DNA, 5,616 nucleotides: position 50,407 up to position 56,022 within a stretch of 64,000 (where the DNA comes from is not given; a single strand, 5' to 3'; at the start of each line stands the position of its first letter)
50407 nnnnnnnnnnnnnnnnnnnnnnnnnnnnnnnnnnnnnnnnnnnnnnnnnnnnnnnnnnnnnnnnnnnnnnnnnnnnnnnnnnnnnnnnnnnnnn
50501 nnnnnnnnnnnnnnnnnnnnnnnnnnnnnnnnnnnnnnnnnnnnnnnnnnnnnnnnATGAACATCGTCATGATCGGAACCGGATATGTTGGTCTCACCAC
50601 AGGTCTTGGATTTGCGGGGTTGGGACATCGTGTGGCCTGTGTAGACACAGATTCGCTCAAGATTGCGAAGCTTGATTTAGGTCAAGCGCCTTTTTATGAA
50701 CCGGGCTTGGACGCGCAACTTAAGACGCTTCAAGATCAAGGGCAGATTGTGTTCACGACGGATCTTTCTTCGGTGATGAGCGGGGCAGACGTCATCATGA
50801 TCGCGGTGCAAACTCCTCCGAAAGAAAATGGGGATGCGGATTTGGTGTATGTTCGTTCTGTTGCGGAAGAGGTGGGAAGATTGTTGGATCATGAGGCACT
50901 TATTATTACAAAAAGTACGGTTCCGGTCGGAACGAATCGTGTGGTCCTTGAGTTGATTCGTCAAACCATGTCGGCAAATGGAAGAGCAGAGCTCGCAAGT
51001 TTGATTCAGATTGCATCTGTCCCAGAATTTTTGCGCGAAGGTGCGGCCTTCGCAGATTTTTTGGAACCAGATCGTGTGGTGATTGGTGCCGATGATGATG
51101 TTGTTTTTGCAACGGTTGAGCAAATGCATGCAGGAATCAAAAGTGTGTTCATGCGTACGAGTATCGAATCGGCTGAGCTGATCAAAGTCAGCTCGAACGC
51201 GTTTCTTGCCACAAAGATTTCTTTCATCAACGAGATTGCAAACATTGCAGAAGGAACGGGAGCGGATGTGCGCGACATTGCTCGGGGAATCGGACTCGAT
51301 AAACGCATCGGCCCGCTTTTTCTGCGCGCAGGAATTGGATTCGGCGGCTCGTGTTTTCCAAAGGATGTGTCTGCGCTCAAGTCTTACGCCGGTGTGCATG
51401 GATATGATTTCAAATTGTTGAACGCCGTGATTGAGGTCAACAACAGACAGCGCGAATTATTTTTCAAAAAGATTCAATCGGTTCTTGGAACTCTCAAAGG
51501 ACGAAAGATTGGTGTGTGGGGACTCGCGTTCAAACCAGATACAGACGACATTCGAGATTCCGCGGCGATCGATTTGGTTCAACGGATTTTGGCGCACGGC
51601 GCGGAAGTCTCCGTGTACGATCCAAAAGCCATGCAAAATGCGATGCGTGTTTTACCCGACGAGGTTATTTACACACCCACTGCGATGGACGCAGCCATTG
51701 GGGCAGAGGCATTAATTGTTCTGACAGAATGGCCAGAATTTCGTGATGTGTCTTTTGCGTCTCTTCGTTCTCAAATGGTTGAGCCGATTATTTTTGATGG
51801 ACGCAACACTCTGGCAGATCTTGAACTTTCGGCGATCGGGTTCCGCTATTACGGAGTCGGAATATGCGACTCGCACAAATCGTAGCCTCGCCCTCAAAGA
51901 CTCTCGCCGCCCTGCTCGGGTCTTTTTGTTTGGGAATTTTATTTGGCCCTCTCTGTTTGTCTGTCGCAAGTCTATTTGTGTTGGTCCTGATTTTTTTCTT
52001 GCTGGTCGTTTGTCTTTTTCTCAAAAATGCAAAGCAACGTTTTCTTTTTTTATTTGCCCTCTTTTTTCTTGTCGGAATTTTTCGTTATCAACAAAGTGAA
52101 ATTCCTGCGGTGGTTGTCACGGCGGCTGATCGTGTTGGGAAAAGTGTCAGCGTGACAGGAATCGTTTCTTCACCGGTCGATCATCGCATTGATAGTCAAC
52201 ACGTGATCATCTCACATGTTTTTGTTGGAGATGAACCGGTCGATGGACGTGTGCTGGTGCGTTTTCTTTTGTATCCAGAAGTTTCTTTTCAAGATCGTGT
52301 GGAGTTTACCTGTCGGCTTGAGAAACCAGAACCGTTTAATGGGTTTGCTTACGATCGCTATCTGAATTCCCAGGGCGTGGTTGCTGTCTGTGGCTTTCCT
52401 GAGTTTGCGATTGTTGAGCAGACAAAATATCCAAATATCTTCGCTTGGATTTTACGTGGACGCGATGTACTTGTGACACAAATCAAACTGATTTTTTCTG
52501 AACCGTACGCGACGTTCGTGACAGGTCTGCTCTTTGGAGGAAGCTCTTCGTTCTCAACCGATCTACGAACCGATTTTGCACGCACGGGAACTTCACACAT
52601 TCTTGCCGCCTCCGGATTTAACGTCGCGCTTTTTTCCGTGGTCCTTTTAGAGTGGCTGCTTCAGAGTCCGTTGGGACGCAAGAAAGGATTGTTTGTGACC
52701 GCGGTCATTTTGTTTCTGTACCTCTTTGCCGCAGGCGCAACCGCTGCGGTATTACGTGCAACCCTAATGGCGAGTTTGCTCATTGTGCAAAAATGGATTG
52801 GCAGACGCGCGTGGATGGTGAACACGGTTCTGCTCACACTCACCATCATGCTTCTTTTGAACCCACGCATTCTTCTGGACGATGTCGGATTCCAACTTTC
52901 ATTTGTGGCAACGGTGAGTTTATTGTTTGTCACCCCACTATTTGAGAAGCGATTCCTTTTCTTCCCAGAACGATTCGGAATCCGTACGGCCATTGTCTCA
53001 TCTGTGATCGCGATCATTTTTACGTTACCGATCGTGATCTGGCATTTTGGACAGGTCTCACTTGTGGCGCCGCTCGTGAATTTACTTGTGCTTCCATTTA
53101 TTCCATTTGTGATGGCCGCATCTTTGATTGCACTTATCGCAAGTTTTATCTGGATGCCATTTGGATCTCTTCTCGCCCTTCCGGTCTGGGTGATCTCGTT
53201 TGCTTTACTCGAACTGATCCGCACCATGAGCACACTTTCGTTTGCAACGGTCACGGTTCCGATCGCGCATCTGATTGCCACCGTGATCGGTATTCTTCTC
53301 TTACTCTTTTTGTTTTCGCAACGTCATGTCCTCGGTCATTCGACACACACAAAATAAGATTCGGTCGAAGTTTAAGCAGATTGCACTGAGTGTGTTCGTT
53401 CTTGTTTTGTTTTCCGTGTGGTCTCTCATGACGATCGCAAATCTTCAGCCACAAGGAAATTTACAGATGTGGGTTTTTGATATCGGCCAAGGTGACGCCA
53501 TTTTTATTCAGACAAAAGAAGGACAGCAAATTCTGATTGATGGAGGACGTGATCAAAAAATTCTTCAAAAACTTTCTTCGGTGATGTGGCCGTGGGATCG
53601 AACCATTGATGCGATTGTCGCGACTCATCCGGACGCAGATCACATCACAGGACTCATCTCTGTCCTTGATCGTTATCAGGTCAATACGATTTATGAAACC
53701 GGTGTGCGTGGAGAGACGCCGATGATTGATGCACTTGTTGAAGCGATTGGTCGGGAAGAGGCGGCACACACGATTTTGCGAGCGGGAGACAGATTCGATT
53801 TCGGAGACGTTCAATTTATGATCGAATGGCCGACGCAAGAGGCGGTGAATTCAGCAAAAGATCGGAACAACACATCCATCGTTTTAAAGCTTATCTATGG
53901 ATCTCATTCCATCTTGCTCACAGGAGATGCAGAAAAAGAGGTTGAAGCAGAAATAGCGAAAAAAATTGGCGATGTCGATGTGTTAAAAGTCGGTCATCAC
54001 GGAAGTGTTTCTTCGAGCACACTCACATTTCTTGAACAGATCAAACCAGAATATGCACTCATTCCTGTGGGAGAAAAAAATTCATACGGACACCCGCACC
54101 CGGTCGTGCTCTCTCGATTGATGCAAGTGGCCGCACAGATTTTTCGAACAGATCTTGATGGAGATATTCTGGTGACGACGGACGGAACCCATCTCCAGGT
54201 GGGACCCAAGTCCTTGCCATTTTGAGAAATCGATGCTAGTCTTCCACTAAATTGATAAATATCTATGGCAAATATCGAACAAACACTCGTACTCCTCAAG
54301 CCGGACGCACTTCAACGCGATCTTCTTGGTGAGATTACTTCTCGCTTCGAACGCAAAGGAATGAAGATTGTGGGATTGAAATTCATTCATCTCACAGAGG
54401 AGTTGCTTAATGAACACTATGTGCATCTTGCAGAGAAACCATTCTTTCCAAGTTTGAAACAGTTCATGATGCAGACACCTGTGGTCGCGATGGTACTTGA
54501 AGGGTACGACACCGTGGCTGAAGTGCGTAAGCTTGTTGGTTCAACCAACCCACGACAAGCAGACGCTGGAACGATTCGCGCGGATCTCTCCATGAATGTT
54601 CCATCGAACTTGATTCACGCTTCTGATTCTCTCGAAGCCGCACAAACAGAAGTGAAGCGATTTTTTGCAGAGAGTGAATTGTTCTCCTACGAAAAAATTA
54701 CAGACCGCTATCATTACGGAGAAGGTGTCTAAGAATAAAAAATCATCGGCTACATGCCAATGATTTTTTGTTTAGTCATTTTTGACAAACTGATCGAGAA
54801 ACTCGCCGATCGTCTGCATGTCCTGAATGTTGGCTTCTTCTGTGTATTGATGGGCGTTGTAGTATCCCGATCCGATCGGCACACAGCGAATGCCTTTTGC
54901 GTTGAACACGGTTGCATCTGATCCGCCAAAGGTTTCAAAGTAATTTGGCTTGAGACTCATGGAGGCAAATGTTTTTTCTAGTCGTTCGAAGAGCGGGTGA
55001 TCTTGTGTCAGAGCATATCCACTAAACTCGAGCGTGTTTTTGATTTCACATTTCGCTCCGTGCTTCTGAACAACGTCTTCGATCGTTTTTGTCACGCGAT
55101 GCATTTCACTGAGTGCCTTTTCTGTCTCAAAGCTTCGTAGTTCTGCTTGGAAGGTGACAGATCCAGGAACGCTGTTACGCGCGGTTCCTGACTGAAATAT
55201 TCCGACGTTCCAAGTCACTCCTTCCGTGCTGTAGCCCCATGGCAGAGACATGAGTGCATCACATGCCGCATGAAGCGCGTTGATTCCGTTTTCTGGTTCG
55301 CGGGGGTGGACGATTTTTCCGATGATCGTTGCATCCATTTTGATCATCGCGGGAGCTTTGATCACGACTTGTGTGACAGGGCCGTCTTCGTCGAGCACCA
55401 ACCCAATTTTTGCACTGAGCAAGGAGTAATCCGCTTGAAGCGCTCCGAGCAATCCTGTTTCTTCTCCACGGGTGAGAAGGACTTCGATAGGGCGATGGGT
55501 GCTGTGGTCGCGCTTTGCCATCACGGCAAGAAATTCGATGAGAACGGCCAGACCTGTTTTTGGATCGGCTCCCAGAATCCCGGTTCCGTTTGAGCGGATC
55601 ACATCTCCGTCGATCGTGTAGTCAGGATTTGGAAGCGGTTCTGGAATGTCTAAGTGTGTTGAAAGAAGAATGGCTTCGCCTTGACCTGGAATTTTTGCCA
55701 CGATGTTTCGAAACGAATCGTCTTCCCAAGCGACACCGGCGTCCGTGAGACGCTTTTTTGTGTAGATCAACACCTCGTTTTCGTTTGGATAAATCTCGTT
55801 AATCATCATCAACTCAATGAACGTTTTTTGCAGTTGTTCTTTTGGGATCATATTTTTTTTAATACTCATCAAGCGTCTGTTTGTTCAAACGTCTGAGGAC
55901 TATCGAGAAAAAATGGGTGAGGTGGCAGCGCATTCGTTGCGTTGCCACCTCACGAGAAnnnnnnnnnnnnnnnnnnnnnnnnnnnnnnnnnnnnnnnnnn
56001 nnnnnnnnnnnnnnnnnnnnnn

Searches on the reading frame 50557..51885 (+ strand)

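Call 64: search_protein_families(library=pfam, proteins=[window:50557-51885:+], max_evalue=0.001)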
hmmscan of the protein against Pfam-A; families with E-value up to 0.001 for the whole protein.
window:50557-51885:+ (442 aa): 3 families
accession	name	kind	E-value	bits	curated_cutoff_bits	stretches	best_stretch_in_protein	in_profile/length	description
PF03721.20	UDPG_MGDP_dh_N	-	2.7e-55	187.3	27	1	1-183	1-180/187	UDP-glucose/GDP-mannose dehydrogenase family, NAD binding domain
PF00984.24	UDPG_MGDP_dh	-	5.9e-36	122.9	25.4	1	204-296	1-93/94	UDP-glucose/GDP-mannose dehydrogenase family, central domain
PF03720.21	UDPG_MGDP_dh_C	-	6e-33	113.7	30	1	319-419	1-101/103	UDP-glucose/GDP-mannose dehydrogenase family, UDP binding domain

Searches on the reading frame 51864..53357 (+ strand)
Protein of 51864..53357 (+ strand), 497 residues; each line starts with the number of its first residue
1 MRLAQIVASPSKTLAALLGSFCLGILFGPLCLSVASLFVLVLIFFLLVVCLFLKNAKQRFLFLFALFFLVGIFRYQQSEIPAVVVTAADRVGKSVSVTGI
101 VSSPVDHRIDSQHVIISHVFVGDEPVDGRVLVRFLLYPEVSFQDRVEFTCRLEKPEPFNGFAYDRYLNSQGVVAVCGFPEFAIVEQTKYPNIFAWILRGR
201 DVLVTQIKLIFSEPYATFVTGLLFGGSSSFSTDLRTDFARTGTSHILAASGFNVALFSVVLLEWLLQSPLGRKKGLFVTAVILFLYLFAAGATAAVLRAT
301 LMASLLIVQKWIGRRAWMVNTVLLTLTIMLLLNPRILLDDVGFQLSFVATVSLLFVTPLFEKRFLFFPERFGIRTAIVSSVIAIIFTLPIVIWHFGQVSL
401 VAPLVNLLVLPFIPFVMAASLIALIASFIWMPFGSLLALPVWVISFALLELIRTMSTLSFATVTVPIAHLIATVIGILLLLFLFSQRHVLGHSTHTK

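Call 64: search_protein_families(library=pfam, proteins=[window:51864-53357:+], max_evalue=0.001)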
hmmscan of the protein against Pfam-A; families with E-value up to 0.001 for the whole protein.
window:51864-53357:+ (497 aa): 2 families
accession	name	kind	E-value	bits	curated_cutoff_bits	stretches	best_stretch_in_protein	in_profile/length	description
PF03772.21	Competence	-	4.3e-48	164.4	23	1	222-485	1-265/270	Competence protein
PF13567.11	DUF4131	-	4.5e-14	52.9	31.6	1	35-174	6-155/165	Domain of unknown function (DUF4131)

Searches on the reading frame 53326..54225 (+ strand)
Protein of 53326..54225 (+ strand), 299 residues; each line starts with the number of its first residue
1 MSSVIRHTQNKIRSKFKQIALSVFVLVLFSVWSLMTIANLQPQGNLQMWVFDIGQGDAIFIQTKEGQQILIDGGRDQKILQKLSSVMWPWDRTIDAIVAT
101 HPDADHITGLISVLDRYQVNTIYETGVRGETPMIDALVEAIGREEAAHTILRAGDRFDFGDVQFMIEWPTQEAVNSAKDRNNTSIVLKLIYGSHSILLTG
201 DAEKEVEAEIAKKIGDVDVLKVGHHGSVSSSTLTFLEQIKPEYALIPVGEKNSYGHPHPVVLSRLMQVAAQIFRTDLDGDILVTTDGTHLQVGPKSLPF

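Call 64: search_protein_families(library=pfam, proteins=[window:53326-54225:+], max_evalue=0.001)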
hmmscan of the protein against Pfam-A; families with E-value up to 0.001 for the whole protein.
window:53326-54225:+ (299 aa): 4 families
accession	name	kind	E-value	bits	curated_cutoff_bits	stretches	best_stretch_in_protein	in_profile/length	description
PF00753.33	Lactamase_B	-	3.9e-15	56.8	22.7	1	54-249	4-195/196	Metallo-beta-lactamase superfamily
PF12706.13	Lactamase_B_2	-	1.9e-10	41.1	27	1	68-220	2-160/200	Beta-lactamase superfamily domain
PF25281.1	MBL_MAP1B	-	3.1e-07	30.1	37.6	1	48-171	23-139/279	MAP1B MBL-like domain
PF13483.12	Lactamase_B_3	-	1.9e-05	25.1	24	1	59-242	9-154/160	Beta-lactamase superfamily domain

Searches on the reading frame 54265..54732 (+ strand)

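Call 64: search_protein_families(library=pfam, proteins=[window:54265-54732:+], max_evalue=0.001)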
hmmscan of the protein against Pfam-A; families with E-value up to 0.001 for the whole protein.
window:54265-54732:+ (155 aa): 1 family
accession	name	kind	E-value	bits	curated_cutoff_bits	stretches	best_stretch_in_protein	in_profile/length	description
PF00334.24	NDK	-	1.8e-50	170.7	27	1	5-138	1-134/135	Nucleoside diphosphate kinase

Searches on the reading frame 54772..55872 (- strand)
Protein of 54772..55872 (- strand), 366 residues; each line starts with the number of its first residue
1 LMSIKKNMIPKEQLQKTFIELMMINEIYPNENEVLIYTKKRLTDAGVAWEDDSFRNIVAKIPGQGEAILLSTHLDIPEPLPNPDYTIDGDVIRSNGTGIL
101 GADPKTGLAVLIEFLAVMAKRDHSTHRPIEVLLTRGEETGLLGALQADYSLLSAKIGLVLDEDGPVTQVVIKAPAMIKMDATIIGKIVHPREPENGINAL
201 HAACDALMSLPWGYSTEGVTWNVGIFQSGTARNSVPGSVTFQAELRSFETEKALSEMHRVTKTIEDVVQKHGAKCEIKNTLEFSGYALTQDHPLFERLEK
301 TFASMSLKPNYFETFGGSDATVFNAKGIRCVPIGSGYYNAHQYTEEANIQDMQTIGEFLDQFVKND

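Call 64: search_protein_families(library=pfam, proteins=[window:54772-55872:-], max_evalue=0.001)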
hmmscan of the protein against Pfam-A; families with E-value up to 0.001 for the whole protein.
window:54772-55872:- (366 aa): 4 families
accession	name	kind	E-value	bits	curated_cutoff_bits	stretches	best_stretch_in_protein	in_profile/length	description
PF07687.19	M20_dimer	-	6.5e-13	49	21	1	177-272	7-103/107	Peptidase dimerisation domain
PF01546.33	Peptidase_M20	-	1.8e-10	41.5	24.6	1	102-364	34-205/206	Peptidase family M20/M25/M40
PF04389.22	Peptidase_M28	-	2.8e-10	40.7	21.3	1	56-163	1-93/193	Peptidase family M28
PF05343.19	Peptidase_M42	-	5.1e-05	22.9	23.2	0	103-161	134-189/292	M42 glutamyl aminopeptidase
